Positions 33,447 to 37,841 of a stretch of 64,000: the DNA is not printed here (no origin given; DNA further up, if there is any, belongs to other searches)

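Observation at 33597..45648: Three adjacent giant secreted hydrolases and a distant giant adhesin carry the same ~580-aa C-terminal cassette: a tag-defined exoprotein family with no visible partner machinery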

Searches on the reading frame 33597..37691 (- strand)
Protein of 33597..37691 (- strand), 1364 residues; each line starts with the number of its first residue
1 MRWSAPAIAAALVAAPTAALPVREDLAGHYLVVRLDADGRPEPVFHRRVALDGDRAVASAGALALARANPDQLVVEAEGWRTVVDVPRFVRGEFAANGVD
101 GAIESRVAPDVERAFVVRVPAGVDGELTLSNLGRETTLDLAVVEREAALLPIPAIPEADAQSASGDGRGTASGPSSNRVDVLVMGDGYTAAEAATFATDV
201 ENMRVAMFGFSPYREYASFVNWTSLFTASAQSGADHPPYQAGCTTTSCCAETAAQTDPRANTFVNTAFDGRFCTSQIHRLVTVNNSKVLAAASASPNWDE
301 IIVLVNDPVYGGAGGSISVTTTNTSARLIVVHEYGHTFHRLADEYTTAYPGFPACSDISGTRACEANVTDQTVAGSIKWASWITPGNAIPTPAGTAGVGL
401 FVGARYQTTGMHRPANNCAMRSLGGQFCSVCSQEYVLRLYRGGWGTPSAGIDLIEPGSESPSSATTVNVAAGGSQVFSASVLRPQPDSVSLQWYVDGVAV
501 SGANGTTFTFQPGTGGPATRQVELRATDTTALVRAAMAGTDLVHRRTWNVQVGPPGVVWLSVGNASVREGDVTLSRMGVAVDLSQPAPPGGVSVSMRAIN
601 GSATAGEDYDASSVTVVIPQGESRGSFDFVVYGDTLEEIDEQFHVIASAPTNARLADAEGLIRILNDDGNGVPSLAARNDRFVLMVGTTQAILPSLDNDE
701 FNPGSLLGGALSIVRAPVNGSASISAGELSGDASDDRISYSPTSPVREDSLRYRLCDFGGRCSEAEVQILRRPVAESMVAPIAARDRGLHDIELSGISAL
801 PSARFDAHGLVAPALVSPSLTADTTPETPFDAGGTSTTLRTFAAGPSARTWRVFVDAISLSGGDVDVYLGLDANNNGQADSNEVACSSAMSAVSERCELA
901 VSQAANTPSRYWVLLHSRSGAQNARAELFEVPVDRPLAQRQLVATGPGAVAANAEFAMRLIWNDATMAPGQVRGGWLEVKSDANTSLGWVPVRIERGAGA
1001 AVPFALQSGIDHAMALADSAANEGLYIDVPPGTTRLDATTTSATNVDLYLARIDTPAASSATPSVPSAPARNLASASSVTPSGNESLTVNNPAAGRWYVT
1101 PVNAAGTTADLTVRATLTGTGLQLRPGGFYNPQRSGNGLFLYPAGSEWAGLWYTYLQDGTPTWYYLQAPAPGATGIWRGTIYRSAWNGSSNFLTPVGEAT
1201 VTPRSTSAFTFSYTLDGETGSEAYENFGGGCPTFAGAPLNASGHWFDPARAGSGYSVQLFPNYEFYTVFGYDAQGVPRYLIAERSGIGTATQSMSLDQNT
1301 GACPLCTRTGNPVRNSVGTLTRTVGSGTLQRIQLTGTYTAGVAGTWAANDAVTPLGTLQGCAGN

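Call 7: search_protein_families(library=pfam, proteins=[window:33597-37691:-], max_evalue=0.01)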
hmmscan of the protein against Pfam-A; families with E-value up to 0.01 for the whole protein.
window:33597-37691:- (1364 aa): 4 families
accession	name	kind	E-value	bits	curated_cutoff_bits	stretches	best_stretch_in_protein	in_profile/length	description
PF09471.16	Peptidase_M64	-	5.3e-38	131.3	26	2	171-392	5-206/302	IgA Peptidase M64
PF03160.20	Calx-beta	-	2.9e-06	27.7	27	1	558-652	8-99/119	Calx-beta domain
PF04151.21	PPC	-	9.7e-05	23.6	25.9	1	1026-1099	6-66/70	Bacterial pre-peptidase C-terminal domain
PF24137.2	DA_N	-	0.0055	16.8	27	0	103-160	127-188/219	Diels-Alderase N-terminal domain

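Call 8: search_protein_families(library=ncbifam, proteins=[window:33597-37691:-], max_evalue=0.01)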
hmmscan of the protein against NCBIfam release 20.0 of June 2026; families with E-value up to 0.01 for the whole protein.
window:33597-37691:- (1364 aa): 1 family
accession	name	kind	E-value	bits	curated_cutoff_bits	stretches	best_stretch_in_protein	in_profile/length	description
TIGR00845.1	caca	equivalog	0.003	15.4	679.85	1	592-663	428-496/921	sodium/calcium exchanger 1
